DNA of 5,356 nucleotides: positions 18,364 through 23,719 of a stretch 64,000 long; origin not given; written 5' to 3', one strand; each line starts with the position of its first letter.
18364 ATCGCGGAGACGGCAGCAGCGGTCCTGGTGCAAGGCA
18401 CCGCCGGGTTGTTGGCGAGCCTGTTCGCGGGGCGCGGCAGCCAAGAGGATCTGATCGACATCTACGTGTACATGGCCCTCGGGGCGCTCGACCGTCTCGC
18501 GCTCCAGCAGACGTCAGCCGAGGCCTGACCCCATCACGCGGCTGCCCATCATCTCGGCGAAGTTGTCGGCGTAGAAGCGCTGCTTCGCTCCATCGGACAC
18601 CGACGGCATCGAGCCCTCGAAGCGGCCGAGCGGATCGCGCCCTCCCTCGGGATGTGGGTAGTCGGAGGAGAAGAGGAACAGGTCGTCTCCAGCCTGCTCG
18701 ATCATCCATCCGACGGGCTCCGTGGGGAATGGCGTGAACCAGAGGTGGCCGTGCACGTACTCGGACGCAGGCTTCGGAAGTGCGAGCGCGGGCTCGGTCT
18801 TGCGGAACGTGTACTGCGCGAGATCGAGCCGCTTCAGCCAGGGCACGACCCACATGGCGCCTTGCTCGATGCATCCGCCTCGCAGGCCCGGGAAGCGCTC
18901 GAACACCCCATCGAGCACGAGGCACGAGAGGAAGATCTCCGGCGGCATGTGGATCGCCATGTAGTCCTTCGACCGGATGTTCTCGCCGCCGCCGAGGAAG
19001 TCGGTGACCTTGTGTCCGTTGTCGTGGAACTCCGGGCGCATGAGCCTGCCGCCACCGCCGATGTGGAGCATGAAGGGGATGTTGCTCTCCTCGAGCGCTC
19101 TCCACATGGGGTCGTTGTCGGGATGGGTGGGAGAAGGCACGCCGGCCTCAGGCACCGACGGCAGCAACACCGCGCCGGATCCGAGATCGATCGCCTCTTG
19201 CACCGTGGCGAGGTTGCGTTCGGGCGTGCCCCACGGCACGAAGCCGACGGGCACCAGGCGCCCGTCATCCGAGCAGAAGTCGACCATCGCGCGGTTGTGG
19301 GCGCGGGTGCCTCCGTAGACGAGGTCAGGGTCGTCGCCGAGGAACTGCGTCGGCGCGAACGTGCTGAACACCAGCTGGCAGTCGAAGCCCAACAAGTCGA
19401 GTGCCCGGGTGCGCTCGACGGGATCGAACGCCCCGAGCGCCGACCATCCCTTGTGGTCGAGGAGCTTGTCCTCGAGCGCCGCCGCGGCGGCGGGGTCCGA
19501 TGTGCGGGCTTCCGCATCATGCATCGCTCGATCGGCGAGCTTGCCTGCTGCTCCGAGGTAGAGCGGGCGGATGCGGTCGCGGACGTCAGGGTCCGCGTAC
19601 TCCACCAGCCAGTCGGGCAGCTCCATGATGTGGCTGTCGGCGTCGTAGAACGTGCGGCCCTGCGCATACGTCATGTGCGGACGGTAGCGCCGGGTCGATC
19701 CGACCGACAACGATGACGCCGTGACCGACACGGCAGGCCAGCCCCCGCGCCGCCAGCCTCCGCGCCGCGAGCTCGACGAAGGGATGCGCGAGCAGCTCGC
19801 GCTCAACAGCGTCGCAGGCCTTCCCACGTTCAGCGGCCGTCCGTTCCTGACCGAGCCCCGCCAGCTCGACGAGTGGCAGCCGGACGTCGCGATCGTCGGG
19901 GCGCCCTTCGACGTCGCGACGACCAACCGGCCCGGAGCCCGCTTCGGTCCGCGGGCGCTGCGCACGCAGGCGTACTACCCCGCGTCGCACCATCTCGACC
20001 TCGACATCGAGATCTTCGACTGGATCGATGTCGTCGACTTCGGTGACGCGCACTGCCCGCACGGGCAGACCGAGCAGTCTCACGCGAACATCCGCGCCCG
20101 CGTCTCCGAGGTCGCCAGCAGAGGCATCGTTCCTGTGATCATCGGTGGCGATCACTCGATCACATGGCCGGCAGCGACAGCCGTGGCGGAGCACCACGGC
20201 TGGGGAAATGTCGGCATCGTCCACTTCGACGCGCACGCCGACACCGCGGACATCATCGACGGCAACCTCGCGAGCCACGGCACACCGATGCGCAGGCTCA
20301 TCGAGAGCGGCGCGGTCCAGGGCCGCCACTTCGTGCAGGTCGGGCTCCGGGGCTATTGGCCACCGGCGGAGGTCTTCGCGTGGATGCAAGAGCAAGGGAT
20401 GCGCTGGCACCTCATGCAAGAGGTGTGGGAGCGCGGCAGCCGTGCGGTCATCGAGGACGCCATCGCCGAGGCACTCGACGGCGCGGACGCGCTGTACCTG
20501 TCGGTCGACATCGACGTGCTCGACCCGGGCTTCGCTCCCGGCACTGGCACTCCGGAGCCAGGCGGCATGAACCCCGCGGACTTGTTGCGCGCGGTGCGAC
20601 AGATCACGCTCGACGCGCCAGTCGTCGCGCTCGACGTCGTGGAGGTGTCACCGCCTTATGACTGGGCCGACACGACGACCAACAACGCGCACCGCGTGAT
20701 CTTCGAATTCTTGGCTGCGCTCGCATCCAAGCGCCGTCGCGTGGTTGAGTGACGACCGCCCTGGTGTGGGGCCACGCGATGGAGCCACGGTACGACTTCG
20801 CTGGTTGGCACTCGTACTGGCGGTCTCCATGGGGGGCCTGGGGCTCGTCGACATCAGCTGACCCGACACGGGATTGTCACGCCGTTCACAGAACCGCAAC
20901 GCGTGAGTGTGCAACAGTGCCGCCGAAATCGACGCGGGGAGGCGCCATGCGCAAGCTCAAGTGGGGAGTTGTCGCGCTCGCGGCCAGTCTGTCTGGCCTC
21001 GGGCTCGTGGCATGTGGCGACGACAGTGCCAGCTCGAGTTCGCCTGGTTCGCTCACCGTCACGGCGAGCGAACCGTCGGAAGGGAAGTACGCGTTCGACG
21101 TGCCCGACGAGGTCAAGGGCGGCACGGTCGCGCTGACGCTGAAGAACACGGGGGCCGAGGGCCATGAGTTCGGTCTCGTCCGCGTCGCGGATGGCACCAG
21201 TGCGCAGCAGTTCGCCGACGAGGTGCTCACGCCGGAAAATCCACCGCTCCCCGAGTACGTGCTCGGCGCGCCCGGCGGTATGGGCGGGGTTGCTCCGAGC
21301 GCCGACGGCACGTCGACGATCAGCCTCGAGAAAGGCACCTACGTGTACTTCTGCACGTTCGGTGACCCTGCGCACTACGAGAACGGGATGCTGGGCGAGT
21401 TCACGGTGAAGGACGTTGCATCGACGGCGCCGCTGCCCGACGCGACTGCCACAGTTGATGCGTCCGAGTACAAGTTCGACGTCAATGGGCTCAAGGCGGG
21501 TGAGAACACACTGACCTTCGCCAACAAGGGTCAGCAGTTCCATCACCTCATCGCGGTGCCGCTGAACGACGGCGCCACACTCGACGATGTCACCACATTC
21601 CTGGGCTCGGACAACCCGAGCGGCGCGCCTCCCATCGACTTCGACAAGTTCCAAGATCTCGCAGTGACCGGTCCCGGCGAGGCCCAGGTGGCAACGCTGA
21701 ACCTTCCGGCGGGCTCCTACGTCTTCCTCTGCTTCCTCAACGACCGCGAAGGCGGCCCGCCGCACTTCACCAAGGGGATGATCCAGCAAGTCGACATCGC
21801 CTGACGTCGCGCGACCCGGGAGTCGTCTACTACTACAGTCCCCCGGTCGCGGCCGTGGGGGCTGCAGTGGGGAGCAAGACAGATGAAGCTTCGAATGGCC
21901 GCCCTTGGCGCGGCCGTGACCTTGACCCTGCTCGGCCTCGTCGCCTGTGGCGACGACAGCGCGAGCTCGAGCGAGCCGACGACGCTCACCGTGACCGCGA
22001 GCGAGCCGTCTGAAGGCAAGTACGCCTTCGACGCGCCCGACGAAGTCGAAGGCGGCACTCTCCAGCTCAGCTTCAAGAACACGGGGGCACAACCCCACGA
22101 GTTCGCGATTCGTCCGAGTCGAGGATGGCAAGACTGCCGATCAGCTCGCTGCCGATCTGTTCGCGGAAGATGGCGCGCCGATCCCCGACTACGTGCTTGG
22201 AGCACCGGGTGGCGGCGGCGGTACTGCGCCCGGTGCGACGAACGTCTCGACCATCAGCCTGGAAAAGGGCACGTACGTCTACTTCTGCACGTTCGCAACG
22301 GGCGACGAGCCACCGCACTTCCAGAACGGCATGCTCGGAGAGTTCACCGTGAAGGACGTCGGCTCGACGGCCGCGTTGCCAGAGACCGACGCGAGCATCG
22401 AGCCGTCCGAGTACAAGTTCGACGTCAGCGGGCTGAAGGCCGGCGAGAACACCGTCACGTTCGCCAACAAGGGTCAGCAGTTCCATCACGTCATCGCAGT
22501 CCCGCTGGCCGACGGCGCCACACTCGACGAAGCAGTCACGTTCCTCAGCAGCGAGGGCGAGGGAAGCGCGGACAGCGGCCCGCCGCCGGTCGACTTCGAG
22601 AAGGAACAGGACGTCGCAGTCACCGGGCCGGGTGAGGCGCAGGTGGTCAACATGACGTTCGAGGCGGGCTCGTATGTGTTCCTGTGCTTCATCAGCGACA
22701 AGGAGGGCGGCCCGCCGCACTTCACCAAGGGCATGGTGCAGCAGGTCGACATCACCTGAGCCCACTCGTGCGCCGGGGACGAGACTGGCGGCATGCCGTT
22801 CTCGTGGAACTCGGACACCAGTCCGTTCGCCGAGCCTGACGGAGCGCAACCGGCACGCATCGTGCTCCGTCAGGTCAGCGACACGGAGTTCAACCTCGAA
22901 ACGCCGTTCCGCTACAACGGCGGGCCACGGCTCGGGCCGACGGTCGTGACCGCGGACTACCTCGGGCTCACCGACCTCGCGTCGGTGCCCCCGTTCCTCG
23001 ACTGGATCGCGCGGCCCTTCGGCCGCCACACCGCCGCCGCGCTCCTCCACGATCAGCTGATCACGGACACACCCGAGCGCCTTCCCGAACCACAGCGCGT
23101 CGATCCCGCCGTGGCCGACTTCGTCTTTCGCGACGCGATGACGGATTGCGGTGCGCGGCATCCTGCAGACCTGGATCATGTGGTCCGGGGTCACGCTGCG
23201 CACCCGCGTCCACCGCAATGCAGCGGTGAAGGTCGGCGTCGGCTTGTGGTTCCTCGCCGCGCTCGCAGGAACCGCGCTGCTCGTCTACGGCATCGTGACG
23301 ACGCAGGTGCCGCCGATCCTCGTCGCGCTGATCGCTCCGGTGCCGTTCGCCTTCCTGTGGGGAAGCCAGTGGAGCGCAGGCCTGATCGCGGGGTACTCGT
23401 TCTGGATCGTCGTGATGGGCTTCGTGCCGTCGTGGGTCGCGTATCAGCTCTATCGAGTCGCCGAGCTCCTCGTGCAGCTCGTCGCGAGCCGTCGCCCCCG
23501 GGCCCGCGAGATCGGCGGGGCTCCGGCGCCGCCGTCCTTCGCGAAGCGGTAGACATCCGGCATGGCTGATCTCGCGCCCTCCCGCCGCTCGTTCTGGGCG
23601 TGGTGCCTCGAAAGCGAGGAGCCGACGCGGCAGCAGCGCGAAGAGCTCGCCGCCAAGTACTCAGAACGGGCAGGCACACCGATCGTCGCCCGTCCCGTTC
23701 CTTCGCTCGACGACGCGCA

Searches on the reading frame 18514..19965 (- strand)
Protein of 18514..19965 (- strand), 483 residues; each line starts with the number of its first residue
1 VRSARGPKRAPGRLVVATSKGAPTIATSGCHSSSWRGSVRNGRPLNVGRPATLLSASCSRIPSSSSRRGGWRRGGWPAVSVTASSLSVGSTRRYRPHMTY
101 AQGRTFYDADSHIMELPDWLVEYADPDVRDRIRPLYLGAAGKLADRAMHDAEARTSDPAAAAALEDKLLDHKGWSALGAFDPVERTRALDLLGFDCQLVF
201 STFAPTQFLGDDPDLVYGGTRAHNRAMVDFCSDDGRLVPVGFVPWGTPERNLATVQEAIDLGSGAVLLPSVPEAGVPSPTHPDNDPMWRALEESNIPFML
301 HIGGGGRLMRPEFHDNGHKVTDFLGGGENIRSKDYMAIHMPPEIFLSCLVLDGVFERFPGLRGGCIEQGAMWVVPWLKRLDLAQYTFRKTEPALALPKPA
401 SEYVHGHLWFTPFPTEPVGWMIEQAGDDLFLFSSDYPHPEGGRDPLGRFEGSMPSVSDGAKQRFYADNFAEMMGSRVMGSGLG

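Call 79: search_protein_families(library=pfam, proteins=[window:18514-19965:-], max_evalue=0.0001)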
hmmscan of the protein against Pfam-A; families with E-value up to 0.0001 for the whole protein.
window:18514-19965:- (483 aa): 1 family
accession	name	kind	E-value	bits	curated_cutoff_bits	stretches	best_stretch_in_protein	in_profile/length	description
PF04909.20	Amidohydro_2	-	1.1e-12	48.8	26.4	1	196-468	38-282/289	Amidohydrolase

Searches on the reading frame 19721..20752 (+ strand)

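Call 79: search_protein_families(library=pfam, proteins=[window:19721-20752:+], max_evalue=0.0001)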
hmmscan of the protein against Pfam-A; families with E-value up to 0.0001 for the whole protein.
window:19721-20752:+ (343 aa): 1 family
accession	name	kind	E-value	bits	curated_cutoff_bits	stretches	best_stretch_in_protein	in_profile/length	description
PF00491.26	Arginase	-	5.2e-87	292.3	22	1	55-330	2-277/280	Arginase family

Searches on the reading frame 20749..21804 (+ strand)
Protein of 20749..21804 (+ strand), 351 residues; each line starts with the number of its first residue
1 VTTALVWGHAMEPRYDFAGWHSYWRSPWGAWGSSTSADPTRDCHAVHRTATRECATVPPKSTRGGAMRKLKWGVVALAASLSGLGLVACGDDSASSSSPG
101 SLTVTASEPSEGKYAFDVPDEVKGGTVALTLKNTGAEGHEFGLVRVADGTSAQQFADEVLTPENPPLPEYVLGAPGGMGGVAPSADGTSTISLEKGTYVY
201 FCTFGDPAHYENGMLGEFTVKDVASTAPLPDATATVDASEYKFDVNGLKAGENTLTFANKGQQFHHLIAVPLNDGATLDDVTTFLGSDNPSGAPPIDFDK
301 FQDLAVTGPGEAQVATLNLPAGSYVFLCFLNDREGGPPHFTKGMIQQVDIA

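Call 79: search_protein_families(library=pfam, proteins=[window:20749-21804:+], max_evalue=0.0001)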
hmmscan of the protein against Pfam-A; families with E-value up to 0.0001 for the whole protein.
window:20749-21804:+ (351 aa): 1 family
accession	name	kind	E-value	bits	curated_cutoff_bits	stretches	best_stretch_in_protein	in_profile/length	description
PF00127.26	Copper-bind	-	4.3e-06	27.5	21.2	0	189-221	72-99/99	Copper binding proteins, plastocyanin/azurin family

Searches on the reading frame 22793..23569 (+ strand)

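Call 79: search_protein_families(library=pfam, proteins=[window:22793-23569:+], max_evalue=0.0001)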
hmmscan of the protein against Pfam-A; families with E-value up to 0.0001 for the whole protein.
window:22793-23569:+ (258 aa): 1 family
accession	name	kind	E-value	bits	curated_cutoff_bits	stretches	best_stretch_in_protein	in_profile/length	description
PF07087.16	DUF1353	-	2.6e-12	46.6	22.5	1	34-121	2-79/91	Protein of unknown function (DUF1353)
